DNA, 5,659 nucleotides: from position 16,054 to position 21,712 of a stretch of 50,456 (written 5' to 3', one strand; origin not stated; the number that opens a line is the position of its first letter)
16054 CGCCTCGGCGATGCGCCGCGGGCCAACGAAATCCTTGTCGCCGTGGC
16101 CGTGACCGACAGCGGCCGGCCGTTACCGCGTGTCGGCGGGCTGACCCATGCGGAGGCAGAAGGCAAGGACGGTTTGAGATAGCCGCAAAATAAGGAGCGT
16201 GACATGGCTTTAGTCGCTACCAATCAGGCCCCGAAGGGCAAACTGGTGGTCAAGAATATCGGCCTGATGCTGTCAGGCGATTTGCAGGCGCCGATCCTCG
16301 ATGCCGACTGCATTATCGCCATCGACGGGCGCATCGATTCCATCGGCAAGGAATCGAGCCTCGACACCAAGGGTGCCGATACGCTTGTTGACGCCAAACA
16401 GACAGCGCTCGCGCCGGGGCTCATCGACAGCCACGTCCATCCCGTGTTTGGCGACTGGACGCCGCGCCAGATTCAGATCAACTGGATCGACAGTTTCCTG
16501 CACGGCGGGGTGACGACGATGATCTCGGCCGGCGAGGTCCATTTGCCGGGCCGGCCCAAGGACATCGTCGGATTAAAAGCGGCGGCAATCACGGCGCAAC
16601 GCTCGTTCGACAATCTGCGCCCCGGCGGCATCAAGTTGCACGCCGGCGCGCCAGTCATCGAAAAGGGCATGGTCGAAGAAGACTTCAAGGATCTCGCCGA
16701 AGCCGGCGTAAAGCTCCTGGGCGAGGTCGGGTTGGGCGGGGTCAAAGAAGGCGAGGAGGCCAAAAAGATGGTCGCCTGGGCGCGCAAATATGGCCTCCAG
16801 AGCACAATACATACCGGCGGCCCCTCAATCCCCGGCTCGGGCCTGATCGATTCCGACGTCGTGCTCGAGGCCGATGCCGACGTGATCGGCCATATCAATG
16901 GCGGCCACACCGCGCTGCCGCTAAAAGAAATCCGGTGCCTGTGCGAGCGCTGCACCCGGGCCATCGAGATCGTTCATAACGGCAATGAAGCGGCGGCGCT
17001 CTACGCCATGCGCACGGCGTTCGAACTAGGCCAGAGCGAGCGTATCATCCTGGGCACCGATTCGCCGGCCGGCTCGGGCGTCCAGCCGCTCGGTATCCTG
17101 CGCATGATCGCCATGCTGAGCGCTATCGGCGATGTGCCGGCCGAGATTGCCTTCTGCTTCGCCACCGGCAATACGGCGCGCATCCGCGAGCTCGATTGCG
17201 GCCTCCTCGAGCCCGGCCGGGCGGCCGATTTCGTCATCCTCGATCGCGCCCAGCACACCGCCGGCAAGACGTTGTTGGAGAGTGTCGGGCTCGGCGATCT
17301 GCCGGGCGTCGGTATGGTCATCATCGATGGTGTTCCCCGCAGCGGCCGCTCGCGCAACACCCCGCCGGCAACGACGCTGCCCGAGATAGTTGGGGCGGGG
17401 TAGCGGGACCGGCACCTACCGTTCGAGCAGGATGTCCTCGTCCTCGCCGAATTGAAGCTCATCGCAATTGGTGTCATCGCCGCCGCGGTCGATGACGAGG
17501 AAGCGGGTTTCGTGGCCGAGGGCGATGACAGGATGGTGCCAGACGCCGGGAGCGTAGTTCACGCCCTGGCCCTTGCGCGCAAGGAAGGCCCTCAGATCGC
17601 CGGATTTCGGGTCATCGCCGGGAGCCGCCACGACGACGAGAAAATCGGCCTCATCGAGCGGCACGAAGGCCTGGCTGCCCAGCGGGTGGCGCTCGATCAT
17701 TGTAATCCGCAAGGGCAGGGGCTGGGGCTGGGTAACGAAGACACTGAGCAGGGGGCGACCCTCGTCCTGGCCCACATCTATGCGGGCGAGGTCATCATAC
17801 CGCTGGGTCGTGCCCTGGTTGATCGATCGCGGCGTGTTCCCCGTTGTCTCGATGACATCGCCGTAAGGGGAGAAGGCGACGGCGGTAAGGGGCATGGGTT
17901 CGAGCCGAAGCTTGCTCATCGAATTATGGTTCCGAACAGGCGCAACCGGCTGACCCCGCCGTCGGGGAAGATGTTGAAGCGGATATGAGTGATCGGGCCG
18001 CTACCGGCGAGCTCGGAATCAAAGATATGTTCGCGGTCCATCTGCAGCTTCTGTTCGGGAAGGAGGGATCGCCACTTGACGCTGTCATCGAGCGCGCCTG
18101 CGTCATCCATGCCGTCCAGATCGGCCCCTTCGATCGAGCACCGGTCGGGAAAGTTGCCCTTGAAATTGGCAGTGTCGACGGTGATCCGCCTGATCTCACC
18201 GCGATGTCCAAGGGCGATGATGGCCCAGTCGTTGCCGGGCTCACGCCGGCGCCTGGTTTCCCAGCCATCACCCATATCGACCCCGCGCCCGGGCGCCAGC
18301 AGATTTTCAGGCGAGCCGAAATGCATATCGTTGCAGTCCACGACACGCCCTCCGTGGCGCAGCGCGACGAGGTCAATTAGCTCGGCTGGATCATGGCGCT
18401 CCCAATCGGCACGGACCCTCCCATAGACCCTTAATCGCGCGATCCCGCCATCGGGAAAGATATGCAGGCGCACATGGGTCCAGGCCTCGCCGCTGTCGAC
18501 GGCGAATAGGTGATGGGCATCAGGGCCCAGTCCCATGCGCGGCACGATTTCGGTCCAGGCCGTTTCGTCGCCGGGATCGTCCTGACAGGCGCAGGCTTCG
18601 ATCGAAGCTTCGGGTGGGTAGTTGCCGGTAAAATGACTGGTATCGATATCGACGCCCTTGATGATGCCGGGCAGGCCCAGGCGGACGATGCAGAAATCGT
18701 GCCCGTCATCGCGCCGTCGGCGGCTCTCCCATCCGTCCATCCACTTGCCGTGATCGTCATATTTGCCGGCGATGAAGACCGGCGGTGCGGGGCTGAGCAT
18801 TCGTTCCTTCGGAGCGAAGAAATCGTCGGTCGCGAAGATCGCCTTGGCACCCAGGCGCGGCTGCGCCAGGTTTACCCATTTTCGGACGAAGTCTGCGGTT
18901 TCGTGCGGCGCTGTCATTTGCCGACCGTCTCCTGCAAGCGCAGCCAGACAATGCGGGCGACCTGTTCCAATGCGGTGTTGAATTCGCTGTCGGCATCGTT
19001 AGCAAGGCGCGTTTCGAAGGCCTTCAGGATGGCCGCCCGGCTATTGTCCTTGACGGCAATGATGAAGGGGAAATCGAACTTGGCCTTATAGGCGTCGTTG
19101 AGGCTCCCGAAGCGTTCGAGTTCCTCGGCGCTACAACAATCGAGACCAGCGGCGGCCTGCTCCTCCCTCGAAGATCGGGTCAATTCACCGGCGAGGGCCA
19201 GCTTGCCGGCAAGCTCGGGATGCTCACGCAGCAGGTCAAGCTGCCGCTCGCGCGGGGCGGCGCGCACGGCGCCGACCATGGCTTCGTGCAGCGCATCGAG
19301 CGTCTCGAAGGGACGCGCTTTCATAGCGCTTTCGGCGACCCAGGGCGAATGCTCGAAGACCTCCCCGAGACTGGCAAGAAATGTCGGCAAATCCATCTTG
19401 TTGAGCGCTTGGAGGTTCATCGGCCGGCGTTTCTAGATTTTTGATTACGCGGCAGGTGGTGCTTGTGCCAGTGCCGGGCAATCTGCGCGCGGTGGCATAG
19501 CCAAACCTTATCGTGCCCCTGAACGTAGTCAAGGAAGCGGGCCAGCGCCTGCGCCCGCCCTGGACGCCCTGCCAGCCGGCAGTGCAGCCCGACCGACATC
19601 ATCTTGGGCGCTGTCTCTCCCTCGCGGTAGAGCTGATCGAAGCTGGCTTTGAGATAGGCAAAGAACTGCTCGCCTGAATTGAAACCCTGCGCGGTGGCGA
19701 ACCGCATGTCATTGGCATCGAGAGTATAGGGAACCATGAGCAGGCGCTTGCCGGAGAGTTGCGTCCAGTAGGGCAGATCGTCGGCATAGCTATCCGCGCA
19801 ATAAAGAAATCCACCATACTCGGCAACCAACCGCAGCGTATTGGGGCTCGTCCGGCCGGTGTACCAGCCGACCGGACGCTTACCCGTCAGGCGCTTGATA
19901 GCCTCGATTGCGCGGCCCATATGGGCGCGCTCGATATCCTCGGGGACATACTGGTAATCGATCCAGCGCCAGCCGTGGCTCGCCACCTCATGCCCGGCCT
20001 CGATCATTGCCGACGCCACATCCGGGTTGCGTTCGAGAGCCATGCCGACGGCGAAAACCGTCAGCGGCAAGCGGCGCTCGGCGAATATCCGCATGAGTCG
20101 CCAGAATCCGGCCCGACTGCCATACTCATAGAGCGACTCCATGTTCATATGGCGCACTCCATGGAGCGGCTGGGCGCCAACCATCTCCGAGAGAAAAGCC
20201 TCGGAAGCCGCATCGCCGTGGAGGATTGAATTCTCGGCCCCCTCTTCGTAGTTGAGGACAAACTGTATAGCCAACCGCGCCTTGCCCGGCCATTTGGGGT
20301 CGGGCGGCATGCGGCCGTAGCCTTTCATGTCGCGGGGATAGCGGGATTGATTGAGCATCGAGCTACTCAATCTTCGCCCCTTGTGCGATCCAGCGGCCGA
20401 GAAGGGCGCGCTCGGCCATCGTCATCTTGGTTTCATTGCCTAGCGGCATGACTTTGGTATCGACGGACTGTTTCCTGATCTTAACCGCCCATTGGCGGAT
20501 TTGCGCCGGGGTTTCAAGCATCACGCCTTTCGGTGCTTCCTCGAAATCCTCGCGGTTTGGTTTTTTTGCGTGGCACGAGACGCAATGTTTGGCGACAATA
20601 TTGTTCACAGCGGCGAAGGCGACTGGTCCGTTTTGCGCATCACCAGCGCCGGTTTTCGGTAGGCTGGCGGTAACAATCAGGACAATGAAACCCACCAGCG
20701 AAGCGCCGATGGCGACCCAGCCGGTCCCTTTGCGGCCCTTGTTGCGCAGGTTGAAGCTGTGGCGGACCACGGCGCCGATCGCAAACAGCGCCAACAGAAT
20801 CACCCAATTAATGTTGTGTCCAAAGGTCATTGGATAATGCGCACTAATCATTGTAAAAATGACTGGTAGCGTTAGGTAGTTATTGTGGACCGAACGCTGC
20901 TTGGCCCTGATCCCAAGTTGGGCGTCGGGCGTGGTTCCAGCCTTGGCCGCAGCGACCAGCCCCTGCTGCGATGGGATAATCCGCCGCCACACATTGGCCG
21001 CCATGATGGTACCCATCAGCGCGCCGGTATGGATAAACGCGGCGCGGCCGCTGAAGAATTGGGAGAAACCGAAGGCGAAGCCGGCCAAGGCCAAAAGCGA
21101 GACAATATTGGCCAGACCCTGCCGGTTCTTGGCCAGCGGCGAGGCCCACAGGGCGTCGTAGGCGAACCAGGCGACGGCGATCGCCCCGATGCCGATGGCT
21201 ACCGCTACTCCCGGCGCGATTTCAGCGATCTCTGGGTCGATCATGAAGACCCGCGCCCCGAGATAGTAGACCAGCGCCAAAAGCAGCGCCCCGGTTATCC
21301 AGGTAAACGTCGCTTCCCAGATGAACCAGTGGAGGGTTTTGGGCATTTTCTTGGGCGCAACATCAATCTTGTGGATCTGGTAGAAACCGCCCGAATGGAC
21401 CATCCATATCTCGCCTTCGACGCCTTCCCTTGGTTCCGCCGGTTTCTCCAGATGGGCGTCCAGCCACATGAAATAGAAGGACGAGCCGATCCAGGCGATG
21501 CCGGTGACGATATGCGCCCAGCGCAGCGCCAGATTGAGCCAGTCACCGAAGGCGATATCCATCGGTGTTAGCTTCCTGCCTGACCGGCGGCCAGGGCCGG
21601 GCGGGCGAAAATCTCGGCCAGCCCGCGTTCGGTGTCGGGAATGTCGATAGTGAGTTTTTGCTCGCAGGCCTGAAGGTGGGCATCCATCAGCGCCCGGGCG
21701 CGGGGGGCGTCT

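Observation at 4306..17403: Candidate nicotinate-type N-heterocycle ring-reduction pathway: Moco hydroxylase + Hnr-like + enamidase-like, with dedicated importer and two unknown-function partners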

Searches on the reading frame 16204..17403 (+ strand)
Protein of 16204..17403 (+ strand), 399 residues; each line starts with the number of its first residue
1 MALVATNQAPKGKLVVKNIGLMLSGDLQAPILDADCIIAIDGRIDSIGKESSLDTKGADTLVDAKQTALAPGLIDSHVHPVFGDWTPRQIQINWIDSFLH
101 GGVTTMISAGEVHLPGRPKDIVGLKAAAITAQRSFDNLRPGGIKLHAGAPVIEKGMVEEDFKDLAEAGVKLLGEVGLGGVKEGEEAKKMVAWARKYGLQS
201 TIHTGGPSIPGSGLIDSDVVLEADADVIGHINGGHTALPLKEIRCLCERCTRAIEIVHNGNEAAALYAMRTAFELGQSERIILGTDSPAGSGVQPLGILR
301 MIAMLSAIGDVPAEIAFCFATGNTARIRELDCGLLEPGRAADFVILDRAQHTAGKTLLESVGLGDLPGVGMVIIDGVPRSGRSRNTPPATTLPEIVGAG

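Call 3: search_protein_families(library=pfam, proteins=[window:16204-17403:+])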
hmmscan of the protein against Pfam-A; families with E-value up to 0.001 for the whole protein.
window:16204-17403:+ (399 aa): 2 families
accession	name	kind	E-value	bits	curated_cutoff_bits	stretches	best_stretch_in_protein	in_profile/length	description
PF01979.26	Amidohydro_1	-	1.1e-11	45.1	25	1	69-376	2-342/345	Amidohydrolase family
PF07969.17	Amidohydro_3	-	2e-10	41.2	29.7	1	282-377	370-469/472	Amidohydrolase family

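Call 4: search_protein_families(library=ncbifam, proteins=[window:16204-17403:+])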
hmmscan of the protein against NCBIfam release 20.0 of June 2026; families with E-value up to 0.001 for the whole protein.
window:16204-17403:+ (399 aa): 29 families (the best 25 are shown)
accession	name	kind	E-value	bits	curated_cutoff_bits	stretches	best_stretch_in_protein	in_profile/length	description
NF006689.0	PRK09237.1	equivalog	1.6e-09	36.8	371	1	35-110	24-93/383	amidohydrolase/deacetylase family metallohydrolase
TIGR01224.1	hutI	equivalog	9.7e-08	31.2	298.15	1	36-84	5-53/377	imidazolonepropionase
TIGR02967.1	guan_deamin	equivalog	1.8e-07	30.5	375.4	0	280-356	290-370/401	guanine deaminase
NF005557.0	PRK07228.1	equivalog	2.5e-07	29.8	522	1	24-81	12-66/445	5'-deoxyadenosine deaminase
TIGR01178.1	ade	equivalog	2.6e-07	29.5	472.5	0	257-350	222-316/552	adenine deaminase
NF004701.0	PRK06038.1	equivalog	2.9e-07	29.6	609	0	32-79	21-65/432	N-ethylammeline chlorohydrolase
NF006839.0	PRK09357.1-4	equivalog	3.1e-07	29.4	576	1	37-211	22-185/422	dihydroorotase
NF004995.0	PRK06380.1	subfamily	4.6e-07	29.2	567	0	317-350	331-364/418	metal-dependent hydrolase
NF051886.1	XaaProDiPepCaul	equivalog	4.7e-07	29.2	500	1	31-79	15-63/398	Xaa-Pro dipeptidase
NF006269.1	PRK08418.1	equivalog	5.9e-07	28.5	320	0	28-83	15-70/408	aminofutalosine deaminase family hydrolase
NF006252.0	PRK08393.1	equivalog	1.1e-06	28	617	0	16-80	5-63/424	N-ethylammeline chlorohydrolase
NF006679.0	PRK09228.1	subfamily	1.6e-06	27.2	351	0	35-79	31-78/433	guanine deaminase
NF002668.0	PRK02382.1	equivalog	2.1e-06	26.7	452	1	40-115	19-92/436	dihydroorotase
NF007457.0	PRK10027.1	equivalog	2.3e-06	26.1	768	0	231-353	231-353/588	adenine deaminase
NF006055.0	PRK08203.1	equivalog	4.6e-06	25.4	532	0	14-79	6-70/455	8-oxoguanine deaminase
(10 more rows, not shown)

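Call 5: search_solved_structures(query=window:16204-17403:+, max_evalue=0.001, show_alignments=1)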
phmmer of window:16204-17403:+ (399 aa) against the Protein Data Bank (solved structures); distinct sequences matched with E-value up to 0.001: 4.
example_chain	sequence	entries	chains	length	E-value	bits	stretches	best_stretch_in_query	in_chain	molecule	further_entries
2vun_A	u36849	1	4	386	1.5e-111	376.5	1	13-393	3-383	ENAMIDASE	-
2ogj_A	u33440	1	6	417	8.8e-06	28.3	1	33-349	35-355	Dihydroorotase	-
3mtw_A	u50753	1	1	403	7.1e-05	25.3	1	31-79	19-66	L-Arginine carboxypeptidase Cc2672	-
3hpa_A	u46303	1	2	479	0.00013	24.5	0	8-80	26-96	AMIDOHYDROLASE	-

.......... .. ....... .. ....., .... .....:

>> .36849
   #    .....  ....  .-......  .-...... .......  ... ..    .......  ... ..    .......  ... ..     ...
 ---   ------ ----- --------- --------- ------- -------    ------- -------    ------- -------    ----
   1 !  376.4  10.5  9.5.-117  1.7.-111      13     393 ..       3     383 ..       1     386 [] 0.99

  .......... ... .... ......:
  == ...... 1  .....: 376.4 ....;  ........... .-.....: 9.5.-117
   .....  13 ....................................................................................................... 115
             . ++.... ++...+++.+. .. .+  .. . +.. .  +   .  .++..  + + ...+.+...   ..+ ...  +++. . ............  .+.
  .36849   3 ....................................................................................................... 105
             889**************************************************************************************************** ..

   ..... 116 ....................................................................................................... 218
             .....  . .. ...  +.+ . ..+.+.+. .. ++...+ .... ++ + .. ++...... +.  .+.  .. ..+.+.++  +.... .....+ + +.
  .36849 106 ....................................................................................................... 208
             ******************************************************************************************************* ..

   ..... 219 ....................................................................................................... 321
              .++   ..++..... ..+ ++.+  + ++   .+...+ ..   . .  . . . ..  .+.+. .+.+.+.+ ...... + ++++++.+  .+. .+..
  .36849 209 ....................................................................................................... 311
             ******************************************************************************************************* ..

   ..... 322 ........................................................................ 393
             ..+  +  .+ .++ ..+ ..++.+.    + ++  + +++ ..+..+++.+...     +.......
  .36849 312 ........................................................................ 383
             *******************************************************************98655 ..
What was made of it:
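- On E. barkeri-type nicotinate upper pathway (Ndh-Hnr-Ena): 2VUN E 1.5e-111, gap-free over 381 residues (call 5).
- Checked: An amidohydrolase with DSHVHP (call 5).
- Ena: E 1.5e-111 against 2VUN (call 5). The enamidase aligns without a single gap to the THON-specific enzyme (call 5).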

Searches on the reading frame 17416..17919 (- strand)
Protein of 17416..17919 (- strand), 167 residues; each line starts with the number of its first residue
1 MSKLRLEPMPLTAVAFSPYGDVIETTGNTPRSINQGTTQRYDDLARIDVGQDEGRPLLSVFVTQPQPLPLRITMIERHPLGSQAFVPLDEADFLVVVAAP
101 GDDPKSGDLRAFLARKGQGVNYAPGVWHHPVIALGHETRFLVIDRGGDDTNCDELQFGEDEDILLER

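Call 19: search_protein_families(library=pfam, proteins=[window:17416-17919:-])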
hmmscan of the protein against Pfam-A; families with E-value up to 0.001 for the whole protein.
window:17416-17919:- (167 aa): 1 family
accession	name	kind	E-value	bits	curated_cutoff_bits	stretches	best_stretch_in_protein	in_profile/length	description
PF04115.18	Ureidogly_lyase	-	6.6e-57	192.1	23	1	5-160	3-158/162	Ureidoglycolate lyase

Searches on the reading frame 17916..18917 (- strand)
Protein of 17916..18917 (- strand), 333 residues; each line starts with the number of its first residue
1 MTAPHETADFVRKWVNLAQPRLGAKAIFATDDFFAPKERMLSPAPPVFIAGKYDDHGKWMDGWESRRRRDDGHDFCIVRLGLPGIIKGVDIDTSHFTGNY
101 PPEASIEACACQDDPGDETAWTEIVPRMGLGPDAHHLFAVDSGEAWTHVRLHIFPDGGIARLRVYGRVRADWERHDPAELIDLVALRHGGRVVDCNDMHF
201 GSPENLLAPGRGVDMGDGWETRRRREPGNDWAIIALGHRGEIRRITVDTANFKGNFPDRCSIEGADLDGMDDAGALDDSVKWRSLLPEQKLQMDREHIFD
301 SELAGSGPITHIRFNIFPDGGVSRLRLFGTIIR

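Call 19: search_protein_families(library=pfam, proteins=[window:17916-18917:-])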
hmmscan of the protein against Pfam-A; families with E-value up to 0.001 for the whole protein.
window:17916-18917:- (333 aa): 1 family
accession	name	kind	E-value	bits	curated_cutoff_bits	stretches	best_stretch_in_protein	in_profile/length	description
PF03561.21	Allantoicase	-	1.1e-106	353.7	27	2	23-168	1-154/155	Allantoicase repeat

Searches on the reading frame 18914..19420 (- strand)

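Call 19: search_protein_families(library=pfam, proteins=[window:18914-19420:-])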
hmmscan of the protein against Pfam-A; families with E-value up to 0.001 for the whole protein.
window:18914-19420:- (168 aa): 1 family
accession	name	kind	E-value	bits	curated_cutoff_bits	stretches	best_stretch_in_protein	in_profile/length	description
PF09349.15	OHCU_decarbox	-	1.4e-49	169.1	24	1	7-163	1-155/155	OHCU decarboxylase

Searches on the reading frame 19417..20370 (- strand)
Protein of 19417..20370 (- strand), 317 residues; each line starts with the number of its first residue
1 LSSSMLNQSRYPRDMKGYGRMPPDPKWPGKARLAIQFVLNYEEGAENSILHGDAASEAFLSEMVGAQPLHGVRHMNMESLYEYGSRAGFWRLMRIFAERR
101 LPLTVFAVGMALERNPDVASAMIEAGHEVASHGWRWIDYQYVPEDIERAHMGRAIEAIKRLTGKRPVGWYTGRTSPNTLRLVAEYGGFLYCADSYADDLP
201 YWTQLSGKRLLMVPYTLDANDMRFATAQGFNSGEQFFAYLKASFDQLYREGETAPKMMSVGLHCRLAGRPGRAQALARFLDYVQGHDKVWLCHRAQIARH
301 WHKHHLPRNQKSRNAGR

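Call 19: search_protein_families(library=pfam, proteins=[window:19417-20370:-])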
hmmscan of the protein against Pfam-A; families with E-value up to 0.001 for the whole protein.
window:19417-20370:- (317 aa): 1 family
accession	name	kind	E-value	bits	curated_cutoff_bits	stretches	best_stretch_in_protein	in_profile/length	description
PF01522.26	Polysacc_deac_1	-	2.7e-15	56.9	23.1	1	81-170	13-102/124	Polysaccharide deacetylase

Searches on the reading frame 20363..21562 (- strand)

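Call 19: search_protein_families(library=pfam, proteins=[window:20363-21562:-])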
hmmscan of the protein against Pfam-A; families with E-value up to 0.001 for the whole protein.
window:20363-21562:- (399 aa): 1 family
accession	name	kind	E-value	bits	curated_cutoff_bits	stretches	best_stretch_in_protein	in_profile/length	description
PF06181.16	Urate_ox_N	-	6.4e-118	393.9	26.9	1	6-296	4-293/295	Urate oxidase N-terminal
